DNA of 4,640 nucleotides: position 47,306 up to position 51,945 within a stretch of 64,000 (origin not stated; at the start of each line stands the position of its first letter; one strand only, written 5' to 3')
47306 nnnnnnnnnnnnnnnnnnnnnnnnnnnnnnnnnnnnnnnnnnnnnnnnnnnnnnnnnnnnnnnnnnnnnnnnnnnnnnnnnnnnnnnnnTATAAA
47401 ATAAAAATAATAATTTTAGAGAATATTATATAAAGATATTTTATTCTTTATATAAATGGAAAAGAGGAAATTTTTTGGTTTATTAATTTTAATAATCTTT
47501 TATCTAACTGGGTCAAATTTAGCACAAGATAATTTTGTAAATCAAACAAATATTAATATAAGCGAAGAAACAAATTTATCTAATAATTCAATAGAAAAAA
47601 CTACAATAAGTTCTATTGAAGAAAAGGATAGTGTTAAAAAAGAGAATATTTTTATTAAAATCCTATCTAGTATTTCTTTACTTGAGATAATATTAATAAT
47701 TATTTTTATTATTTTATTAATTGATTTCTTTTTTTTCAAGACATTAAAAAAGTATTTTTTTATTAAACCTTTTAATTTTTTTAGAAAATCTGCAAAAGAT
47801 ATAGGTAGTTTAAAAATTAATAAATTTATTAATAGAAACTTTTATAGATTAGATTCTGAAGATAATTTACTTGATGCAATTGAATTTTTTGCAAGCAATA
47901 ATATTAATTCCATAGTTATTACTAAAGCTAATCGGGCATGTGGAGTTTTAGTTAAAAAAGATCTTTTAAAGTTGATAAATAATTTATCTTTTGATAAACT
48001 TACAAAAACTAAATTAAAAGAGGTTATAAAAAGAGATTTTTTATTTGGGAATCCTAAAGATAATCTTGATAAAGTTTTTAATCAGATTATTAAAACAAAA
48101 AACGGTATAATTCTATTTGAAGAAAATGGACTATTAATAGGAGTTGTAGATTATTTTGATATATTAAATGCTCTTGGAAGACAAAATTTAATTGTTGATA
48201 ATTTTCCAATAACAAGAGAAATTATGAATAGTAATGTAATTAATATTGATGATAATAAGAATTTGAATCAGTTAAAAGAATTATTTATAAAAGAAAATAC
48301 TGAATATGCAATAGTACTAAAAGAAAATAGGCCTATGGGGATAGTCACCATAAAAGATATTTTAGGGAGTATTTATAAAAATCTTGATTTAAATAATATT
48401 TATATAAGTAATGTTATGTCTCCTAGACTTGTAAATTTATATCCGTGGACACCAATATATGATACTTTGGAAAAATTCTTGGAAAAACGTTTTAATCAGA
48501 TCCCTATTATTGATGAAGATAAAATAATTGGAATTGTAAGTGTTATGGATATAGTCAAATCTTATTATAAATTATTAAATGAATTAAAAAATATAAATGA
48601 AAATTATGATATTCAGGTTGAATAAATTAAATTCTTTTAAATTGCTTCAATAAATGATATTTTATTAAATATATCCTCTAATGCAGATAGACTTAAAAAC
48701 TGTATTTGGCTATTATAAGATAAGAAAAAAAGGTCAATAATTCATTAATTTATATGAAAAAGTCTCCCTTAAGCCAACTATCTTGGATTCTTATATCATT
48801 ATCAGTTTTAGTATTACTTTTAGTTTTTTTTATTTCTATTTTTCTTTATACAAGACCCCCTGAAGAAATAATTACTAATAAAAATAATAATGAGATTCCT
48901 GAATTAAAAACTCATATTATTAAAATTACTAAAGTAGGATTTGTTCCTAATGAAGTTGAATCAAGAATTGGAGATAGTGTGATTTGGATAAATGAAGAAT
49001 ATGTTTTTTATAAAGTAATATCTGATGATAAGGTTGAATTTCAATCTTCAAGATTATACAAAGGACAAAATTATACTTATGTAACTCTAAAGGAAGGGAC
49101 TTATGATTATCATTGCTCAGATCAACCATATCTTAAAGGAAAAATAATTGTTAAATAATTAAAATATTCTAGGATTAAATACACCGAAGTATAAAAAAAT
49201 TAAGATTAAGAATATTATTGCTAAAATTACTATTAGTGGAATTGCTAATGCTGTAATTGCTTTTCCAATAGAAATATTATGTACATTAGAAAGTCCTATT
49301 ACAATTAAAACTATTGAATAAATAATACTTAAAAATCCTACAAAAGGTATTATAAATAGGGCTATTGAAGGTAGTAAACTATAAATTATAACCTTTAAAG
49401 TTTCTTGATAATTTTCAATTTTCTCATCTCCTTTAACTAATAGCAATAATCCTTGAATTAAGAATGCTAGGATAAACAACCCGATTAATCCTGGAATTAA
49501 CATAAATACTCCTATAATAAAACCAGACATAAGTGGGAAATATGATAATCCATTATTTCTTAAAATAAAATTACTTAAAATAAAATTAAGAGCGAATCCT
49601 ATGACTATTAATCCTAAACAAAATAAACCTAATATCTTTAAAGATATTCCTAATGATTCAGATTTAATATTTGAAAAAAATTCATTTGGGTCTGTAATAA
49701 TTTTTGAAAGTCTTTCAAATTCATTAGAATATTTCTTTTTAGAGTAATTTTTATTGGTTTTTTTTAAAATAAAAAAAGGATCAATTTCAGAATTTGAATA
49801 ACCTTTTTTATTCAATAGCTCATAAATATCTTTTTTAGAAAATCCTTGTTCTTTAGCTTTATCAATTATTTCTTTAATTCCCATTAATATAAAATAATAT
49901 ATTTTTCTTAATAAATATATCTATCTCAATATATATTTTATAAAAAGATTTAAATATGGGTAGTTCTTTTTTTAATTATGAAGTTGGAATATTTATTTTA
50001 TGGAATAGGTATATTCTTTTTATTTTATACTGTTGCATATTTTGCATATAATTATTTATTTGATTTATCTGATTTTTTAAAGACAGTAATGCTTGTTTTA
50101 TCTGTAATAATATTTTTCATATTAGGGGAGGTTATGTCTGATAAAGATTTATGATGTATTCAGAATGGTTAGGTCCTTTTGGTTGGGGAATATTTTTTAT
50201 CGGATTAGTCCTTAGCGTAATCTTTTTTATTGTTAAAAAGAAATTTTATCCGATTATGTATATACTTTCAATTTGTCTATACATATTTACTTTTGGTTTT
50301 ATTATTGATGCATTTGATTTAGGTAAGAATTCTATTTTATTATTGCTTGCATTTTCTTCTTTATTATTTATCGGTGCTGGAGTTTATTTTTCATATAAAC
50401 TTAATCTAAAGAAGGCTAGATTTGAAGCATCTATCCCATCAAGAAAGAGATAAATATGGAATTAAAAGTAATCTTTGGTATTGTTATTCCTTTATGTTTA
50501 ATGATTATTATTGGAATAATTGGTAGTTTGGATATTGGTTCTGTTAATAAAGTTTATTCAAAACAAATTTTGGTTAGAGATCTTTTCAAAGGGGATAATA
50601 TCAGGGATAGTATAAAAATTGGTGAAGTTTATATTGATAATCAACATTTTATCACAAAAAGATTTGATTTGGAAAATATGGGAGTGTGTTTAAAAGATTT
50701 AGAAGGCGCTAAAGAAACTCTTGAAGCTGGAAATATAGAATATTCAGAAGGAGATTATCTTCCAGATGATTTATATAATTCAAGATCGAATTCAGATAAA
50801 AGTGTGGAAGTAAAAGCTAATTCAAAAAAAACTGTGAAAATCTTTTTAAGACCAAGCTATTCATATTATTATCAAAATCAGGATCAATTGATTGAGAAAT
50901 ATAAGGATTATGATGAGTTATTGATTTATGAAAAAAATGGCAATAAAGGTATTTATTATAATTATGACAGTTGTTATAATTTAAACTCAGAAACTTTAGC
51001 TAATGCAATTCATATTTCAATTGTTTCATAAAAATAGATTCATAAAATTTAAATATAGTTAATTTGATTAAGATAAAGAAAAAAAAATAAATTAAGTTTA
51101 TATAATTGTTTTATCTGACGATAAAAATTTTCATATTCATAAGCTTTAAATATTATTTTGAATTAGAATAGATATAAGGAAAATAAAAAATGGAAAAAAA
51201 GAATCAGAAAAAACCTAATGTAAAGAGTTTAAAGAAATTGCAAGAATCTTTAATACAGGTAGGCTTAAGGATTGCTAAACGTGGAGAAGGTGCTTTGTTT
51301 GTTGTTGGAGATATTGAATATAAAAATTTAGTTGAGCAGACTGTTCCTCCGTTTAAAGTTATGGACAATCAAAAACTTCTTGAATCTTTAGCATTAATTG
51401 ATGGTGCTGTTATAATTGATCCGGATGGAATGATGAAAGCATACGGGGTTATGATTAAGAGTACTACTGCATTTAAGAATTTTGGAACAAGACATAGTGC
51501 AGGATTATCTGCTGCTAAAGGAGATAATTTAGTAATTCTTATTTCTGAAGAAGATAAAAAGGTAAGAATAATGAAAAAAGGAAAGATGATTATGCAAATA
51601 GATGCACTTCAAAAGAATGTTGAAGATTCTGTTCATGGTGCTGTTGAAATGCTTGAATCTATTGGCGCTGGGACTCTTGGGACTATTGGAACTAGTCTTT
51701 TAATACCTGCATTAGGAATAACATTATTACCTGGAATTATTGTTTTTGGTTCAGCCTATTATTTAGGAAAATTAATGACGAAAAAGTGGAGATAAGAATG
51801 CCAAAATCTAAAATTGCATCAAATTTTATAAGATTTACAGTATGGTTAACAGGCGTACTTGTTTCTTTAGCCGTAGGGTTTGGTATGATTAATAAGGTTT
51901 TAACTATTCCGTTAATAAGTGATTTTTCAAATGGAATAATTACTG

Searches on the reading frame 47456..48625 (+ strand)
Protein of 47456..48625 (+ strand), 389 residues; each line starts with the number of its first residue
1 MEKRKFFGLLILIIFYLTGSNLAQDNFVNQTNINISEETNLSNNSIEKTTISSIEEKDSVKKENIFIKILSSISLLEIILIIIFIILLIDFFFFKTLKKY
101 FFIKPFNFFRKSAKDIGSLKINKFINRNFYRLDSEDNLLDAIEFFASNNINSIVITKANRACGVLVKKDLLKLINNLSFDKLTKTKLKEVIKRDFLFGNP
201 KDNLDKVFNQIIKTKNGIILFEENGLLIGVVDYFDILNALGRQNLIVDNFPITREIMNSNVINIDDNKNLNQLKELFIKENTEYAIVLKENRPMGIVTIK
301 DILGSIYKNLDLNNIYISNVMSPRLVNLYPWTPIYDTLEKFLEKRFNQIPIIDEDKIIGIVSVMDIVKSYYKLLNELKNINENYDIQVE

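Call 94: search_protein_families(library=pfam, proteins=[window:47456-48625:+], max_evalue=0.001)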
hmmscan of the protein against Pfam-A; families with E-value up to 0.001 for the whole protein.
window:47456-48625:+ (389 aa): 1 family
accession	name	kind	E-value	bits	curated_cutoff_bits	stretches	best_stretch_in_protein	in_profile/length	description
PF00571.33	CBS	-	1.2e-32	112.4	24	3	317-369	1-54/57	CBS domain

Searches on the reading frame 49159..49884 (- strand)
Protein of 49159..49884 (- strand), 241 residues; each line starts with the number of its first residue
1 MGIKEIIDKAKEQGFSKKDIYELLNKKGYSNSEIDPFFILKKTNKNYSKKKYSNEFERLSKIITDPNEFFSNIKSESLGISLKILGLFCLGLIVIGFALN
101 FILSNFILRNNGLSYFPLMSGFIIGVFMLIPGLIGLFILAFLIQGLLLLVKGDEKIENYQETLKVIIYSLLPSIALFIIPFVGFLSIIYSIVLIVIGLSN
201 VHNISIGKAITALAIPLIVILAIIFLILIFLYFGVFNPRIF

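Call 94: search_protein_families(library=pfam, proteins=[window:49159-49884:-], max_evalue=0.001)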
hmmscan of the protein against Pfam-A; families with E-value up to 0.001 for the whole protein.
window:49159-49884:- (241 aa): 1 family
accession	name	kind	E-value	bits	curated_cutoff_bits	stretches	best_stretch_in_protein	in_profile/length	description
PF04893.22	Yip1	-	9.8e-19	68.3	28.6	1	62-226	3-172/173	Yip1 domain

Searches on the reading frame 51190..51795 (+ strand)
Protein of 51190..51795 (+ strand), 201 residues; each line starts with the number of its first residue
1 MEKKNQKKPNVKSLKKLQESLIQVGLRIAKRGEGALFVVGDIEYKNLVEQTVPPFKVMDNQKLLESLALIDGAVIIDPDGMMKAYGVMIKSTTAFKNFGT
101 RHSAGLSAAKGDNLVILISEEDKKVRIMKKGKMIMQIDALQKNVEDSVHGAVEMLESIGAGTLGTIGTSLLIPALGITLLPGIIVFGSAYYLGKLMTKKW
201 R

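Call 36: search_protein_families(library=ncbifam, proteins=[window:51190-51795:+], max_evalue=0.001)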
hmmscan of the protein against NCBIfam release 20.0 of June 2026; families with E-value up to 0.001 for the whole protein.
window:51190-51795:+ (201 aa): 6 families
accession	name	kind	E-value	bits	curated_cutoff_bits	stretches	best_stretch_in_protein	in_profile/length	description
NF038328.1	c-di-AMP_CdaS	exception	6e-09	35.7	225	1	27-133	73-187/191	sporulation-specific diadenylate cyclase CdaS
NF041371.1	Diadnylcyc_Halo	equivalog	1.8e-07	30.8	430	1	61-139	184-267/270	diadenylate cyclase DacZ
TIGR00159.1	TIGR00159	equivalog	1.9e-07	30.7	188.8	1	67-136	165-236/254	diadenylate cyclase CdaA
NF053872.1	DS2_3_antiphage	equivalog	2.8e-07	29.3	630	1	17-132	368-491/576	anti-phage protein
NF038327.1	c-di-AMP_CdaM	exception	1.7e-05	24.5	225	1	68-143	106-180/196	diadenylate cyclase CdaM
NF010009.0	PRK13482.1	equivalog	0.00011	21.5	201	1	28-133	29-138/357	DNA integrity scanning diadenylate cyclase DisA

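Call 94: search_protein_families(library=pfam, proteins=[window:51190-51795:+], max_evalue=0.001)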
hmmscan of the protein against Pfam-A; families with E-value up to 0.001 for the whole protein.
window:51190-51795:+ (201 aa): 1 family
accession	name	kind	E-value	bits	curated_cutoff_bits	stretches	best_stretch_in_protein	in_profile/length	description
PF02457.21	DAC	-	2.1e-16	60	27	1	28-133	7-119/119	DisA bacterial checkpoint controller nucleotide-binding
